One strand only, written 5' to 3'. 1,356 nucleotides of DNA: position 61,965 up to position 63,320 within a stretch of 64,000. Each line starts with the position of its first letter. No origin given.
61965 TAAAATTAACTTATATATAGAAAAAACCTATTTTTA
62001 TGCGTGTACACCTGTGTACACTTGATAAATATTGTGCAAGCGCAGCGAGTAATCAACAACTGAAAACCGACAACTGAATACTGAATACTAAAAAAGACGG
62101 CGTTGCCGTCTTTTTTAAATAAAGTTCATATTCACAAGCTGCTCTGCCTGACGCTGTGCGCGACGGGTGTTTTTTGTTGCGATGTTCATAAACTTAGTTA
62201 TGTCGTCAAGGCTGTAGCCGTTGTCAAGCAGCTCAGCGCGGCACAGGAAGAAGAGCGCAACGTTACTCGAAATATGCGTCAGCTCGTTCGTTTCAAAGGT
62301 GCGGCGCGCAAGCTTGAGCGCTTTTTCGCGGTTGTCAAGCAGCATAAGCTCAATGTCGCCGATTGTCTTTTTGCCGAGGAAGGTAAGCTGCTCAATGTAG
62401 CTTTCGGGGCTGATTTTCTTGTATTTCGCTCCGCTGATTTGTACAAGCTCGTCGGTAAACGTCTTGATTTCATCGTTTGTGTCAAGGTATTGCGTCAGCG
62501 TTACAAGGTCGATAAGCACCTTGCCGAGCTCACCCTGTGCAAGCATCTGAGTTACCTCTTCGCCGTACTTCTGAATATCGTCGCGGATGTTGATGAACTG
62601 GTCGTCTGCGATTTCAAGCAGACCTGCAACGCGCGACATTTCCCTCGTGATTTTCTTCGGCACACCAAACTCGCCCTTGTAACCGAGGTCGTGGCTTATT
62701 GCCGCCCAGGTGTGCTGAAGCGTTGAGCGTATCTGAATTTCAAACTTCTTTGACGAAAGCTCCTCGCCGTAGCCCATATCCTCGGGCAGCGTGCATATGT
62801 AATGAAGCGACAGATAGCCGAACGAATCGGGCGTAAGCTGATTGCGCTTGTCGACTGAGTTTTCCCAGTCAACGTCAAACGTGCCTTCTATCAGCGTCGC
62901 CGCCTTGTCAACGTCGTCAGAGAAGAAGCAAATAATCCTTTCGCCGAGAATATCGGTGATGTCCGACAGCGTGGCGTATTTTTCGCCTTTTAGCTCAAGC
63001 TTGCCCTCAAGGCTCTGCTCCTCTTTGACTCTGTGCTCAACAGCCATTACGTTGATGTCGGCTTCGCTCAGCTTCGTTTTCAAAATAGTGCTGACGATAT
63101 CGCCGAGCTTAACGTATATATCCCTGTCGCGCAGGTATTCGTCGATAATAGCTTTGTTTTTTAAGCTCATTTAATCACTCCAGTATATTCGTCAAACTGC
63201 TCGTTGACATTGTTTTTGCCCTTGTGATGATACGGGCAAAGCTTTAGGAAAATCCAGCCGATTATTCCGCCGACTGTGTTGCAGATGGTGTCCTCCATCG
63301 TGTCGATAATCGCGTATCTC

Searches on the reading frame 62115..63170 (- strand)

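Call 40: search_protein_families(library=pfam, proteins=[window:62115-63170:-], max_evalue=0.01)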
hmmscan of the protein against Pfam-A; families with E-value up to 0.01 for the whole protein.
window:62115-63170:- (351 aa): 1 family
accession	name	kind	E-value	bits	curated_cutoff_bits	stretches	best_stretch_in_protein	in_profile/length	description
PF04607.23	RelA_SpoT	-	4.1e-18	66.1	27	1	46-166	1-110/113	Region found in RelA / SpoT proteins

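Call 54: search_protein_families(library=padloc, proteins=[window:62115-63170:-], max_evalue=0.01)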
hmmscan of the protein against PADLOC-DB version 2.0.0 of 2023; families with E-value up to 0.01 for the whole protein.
window:62115-63170:- (351 aa): 1 family
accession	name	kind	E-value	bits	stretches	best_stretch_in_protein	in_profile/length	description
PDLC04999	PDC-S33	-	4.7e-16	57.2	1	16-156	41-175/349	-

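Call 55: search_protein_families(library=ncbifam, proteins=[window:62115-63170:-], max_evalue=0.001)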
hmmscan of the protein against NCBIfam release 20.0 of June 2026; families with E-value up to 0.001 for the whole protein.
window:62115-63170:- (351 aa): 2 families
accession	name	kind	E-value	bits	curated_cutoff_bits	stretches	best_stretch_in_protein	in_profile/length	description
NF053588.1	GTPPhKinYjbM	equivalog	6.8e-17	61.9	320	1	37-202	33-195/201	GTP diphosphokinase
TIGR00691.1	spoT_relA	subfamily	0.00034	19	499.2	1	26-156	191-306/687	RelA/SpoT family protein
